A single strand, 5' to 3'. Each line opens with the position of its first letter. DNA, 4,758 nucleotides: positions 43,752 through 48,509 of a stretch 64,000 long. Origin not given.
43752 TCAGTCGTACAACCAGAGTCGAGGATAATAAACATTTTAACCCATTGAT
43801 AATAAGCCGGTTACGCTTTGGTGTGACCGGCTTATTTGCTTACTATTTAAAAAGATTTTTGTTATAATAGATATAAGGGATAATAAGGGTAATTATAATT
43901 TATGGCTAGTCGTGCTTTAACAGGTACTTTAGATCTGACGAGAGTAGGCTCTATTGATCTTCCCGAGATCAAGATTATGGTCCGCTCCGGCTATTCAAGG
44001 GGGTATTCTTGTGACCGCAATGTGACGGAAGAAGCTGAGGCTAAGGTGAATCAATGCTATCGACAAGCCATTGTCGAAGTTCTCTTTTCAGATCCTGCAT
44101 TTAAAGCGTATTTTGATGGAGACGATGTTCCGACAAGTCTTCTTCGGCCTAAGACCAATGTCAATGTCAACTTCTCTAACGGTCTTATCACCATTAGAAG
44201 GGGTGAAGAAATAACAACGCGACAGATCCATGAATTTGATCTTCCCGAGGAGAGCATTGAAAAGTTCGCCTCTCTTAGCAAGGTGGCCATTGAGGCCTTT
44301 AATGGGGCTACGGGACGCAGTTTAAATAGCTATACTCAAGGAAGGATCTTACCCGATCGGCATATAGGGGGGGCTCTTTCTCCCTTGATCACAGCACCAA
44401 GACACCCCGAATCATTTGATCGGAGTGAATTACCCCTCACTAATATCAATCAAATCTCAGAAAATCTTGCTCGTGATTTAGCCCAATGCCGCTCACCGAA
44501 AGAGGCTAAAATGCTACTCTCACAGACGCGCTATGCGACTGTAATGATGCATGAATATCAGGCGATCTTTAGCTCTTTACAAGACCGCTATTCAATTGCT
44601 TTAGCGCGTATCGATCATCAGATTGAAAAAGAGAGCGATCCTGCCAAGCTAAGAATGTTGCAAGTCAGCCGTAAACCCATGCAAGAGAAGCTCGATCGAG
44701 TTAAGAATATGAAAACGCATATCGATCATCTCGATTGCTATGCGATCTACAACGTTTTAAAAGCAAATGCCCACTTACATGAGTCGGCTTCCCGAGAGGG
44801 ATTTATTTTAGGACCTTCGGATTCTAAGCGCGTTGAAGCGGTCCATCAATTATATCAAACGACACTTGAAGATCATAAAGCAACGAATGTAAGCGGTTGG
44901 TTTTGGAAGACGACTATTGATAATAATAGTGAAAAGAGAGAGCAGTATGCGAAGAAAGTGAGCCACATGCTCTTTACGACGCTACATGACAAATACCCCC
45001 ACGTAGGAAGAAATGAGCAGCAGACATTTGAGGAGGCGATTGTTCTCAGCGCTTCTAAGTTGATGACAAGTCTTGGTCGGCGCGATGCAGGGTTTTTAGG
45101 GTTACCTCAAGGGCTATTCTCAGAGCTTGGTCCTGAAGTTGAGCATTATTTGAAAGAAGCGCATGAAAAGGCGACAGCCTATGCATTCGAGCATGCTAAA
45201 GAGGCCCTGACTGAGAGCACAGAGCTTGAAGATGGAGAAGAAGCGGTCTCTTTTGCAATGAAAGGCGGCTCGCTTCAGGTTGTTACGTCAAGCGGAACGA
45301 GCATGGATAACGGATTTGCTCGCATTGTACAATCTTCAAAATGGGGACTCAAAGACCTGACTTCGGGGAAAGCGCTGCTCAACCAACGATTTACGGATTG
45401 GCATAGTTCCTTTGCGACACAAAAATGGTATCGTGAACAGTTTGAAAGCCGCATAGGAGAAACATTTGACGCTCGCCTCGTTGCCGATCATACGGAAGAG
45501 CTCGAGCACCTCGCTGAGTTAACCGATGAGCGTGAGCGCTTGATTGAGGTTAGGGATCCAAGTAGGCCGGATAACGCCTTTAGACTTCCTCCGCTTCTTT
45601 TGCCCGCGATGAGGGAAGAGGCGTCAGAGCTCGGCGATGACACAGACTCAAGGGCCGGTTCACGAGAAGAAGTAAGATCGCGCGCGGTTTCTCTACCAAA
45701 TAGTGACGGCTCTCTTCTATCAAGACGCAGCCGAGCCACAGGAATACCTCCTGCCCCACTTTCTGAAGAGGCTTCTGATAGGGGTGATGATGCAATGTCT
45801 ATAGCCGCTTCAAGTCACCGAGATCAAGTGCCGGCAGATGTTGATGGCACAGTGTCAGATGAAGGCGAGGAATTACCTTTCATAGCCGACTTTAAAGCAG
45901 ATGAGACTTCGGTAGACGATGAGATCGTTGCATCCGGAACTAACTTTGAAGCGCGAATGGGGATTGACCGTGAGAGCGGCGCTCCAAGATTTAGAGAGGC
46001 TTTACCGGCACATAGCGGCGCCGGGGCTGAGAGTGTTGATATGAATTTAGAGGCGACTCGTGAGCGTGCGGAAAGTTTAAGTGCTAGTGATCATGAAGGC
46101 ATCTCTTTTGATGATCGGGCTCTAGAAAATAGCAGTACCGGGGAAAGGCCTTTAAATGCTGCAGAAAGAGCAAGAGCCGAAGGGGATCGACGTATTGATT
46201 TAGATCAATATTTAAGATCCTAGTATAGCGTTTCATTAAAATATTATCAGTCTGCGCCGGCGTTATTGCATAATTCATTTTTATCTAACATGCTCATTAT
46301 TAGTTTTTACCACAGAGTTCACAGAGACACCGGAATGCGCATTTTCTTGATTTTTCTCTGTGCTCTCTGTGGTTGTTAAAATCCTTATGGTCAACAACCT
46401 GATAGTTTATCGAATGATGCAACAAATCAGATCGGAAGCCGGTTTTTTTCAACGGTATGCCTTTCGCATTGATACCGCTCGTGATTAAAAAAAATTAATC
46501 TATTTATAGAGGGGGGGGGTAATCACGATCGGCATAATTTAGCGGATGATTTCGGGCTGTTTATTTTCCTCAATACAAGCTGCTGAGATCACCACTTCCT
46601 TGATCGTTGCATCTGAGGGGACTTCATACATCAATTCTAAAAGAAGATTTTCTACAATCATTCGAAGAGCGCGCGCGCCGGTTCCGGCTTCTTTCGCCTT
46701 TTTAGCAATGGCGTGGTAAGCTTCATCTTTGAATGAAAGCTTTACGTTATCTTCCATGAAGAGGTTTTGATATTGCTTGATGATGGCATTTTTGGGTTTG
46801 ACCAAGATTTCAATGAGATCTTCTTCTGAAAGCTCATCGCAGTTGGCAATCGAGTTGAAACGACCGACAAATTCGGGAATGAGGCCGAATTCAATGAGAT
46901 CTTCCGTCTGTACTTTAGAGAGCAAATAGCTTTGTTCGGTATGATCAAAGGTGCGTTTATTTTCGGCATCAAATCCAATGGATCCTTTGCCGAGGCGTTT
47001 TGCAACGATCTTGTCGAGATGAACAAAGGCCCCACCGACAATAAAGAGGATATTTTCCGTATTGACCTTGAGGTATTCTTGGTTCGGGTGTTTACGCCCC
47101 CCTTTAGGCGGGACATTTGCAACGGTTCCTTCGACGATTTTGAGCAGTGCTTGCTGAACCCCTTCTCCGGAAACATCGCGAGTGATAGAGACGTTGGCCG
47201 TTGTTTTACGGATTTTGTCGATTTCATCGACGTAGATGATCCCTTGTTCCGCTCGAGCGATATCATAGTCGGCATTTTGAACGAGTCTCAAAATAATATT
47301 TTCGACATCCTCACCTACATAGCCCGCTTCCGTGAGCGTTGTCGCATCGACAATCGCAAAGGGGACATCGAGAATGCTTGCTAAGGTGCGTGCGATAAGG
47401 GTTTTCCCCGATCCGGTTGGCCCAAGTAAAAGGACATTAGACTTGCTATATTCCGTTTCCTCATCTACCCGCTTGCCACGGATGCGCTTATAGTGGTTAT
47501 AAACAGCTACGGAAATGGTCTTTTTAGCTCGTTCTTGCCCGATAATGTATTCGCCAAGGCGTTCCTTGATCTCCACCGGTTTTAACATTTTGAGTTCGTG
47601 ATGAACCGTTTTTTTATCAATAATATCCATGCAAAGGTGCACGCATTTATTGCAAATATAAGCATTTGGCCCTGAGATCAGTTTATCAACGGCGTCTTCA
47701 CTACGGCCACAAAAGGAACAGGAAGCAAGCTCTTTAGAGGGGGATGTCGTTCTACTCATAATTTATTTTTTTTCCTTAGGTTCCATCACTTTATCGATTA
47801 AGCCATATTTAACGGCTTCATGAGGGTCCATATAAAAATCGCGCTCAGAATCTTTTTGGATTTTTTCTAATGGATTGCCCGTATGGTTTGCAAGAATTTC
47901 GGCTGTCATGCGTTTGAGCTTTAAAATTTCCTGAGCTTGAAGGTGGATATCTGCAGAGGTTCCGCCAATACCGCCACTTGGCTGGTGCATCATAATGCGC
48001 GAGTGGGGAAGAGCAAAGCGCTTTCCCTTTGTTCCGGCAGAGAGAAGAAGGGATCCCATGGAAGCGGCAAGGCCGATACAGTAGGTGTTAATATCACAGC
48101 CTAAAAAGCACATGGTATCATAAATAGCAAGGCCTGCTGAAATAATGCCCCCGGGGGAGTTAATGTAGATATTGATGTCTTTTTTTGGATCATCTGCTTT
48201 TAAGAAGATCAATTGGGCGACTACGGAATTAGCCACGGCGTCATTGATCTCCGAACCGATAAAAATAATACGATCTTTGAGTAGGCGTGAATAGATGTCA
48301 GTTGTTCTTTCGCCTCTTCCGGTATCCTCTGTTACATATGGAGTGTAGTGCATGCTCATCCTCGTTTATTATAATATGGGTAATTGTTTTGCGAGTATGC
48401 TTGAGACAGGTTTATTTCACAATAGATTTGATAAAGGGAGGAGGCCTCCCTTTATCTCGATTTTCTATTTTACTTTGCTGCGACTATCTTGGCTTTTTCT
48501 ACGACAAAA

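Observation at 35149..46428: An 11-kb T3SS translocator/effector locus bracketed by direct copies of the same MITE-like element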

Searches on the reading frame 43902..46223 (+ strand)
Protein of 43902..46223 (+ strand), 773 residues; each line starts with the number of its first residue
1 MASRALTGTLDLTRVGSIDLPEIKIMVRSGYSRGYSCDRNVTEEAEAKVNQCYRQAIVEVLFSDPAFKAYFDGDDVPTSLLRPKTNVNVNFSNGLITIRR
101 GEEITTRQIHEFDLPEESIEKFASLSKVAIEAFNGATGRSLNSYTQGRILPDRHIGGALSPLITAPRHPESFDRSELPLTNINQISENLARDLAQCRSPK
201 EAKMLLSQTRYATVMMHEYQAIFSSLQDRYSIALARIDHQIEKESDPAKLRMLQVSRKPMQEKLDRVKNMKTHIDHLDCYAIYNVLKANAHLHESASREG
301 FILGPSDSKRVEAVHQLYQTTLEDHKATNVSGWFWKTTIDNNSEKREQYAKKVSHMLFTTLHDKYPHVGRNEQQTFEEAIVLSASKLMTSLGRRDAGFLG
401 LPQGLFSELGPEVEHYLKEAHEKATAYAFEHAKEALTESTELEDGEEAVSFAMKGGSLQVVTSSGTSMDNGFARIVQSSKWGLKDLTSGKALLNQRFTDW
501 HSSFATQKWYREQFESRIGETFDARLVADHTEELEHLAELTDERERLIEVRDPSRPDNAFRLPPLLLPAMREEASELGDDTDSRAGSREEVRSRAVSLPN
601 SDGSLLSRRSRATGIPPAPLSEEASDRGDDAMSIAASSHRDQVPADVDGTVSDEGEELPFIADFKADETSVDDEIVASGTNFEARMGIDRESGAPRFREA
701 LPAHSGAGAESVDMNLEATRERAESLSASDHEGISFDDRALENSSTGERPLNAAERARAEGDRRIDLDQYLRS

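Call 8: search_protein_families(library=pfam, proteins=[window:43902-46223:+], max_evalue=0.1)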
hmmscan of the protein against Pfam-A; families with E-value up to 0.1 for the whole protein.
window:43902-46223:+ (773 aa): 0 families

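Call 21: find_encoding_contigs(protein=window:43902-46223:+, flank=10000, max_places=10)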
Protein window:43902-46223:+ (773 aa): no gene with exactly this product is on record in the collection.
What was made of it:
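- Tried and rejected: An exact look-up of the full-length protein found nothing on record (call 21).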

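Call 25: find_homologous_proteins(query=window:43902-46223:+, max_evalue=0.001)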
Query window:43902-46223:+ (773 aa): 1 proteins with E <= 0.001 among 8000 candidates.
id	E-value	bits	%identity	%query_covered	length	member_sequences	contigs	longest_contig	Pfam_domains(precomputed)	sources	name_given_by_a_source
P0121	0.0e+0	1017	100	59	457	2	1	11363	-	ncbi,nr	ncbi:MAG: hypothetical protein K9M13_01115, partial [Simkaniaceae bacterium]|nr:hypothetical protein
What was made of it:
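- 43902..46223 (+): 773-aa fast-evolving protein (effector candidate). The word-based search found only the protein itself (call 25).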

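Call 33: search_protein_families(library=ncbifam, proteins=[window:43902-46223:+], max_evalue=0.1)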
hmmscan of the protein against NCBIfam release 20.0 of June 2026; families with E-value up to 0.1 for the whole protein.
window:43902-46223:+ (773 aa): 0 families

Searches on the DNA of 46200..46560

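Call 46: search_rna_families(source=window, start=46200, end=46560, threshold=evalue, max_evalue=1)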
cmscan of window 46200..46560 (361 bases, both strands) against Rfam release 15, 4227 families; matches with E-value up to 1: 3.
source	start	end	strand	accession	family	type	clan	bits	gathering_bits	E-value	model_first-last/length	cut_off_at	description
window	46319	46401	-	RF01281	snoR35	Gene; snRNA; snoRNA; CD-box;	CL00053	20.8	40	0.033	1-81/81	no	Small nucleolar RNA snoR35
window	46309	46373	-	RF04050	mir-2072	Gene; miRNA;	-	18.6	100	0.32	13-54/67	no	mir-2072 microRNA precursor family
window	46301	46387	-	RF00714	MIR535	Gene; miRNA;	-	17.1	64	0.82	1-95/95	no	MIR535 microRNA precursor family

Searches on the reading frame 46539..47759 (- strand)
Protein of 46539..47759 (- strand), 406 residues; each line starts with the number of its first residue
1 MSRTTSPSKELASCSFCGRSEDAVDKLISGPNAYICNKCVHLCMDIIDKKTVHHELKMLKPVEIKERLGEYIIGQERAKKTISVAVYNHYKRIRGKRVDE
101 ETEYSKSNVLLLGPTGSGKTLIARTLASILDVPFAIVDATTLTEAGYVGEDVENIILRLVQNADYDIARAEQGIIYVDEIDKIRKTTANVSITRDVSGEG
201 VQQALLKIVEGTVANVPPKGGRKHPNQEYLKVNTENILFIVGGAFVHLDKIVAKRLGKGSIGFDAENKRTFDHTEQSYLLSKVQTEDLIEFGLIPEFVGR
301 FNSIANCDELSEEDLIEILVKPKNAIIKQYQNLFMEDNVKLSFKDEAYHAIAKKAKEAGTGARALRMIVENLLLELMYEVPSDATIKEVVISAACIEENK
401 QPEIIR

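Call 8: search_protein_families(library=pfam, proteins=[window:46539-47759:-], max_evalue=0.1)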
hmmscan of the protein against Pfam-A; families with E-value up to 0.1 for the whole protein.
window:46539-47759:- (406 aa): 25 families
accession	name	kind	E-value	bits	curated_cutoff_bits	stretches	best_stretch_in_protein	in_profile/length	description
PF07724.20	AAA_2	-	2.9e-32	112.4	27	1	106-303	3-165/166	AAA domain (Cdc48 subfamily)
PF06689.19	zf-C4_ClpX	-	1.3e-17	63.8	27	1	13-48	2-38/39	ClpX C4-type zinc finger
PF00004.35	AAA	-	3.2e-14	53.9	21.2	1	109-215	1-98/131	ATPase family associated with various cellular activities (AAA)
PF10431.15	ClpB_D2-small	-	3.8e-10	40.1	21.9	1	310-388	1-75/81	C-terminal, D2-small domain, of ClpB protein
PF07728.20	AAA_5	-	4.7e-08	33.6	22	1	108-190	1-85/139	AAA domain (dynein-related subfamily)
PF01078.27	Mg_chelatase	-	3.2e-06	27.2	20.3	1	106-130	22-46/207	Magnesium chelatase, subunit ChlI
PF00493.29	MCM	-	9.6e-06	25.3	23.3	1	64-187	18-137/224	MCM P-loop domain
PF05496.18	RuvB_N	-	6.6e-05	23.2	27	1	68-187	6-100/159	Holliday junction DNA helicase RuvB P-loop domain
PF14532.12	Sigma54_activ_2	-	0.00013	22.7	25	1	101-186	16-84/138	Sigma-54 interaction domain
PF13401.12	AAA_22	-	0.00016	22.4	27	1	105-154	4-56/130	AAA domain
PF00158.32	Sigma54_activat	-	0.00061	20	20.2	1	103-127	19-43/168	Sigma-54 interaction domain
PF04851.21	ResIII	-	0.0015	18.9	22.5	1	96-128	13-45/164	Type III restriction enzyme, res subunit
PF13173.12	AAA_14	-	0.0027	18.2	27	1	108-195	4-86/129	AAA domain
PF13191.12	AAA_16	-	0.0028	18.6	32.6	1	105-129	23-47/167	AAA ATPase domain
PF06068.19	TIP49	-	0.0051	16.5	23.8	1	66-141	20-87/347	TIP49 P-loop domain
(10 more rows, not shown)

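Call 40: find_encoding_contigs(protein=window:46539-47759:-, flank=10000, max_places=10)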
Protein window:46539-47759:- (406 aa): 1 contig read that carries it; 1 place shown.
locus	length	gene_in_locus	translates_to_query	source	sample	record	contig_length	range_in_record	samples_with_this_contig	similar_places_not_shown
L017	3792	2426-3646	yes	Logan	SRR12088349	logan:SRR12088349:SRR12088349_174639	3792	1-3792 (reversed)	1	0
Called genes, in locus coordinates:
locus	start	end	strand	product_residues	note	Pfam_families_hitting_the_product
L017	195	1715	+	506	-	PF05697:Trigger_N, PF05698:Trigger_C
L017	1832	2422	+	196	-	PF00574:CLP_protease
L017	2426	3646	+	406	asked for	PF06689:zf-C4_ClpX, PF00493:MCM (weak), PF01078:Mg_chelatase (faint), PF00004:AAA, PF07724:AAA_2, PF07728:AAA_5, PF10431:ClpB_D2-small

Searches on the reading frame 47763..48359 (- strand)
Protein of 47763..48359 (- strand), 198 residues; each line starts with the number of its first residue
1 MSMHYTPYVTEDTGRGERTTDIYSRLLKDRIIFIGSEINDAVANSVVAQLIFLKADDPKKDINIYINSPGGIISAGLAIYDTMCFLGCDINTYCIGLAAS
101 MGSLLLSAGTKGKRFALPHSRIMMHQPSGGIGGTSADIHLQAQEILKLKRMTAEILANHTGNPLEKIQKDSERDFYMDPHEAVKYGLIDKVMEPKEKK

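Call 8: search_protein_families(library=pfam, proteins=[window:47763-48359:-], max_evalue=0.1)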
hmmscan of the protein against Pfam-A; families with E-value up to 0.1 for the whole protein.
window:47763-48359:- (198 aa): 1 family
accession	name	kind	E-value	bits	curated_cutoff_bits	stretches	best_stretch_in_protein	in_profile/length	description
PF00574.28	CLP_protease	-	2.8e-79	265.7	20.2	1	15-194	2-181/182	Clp protease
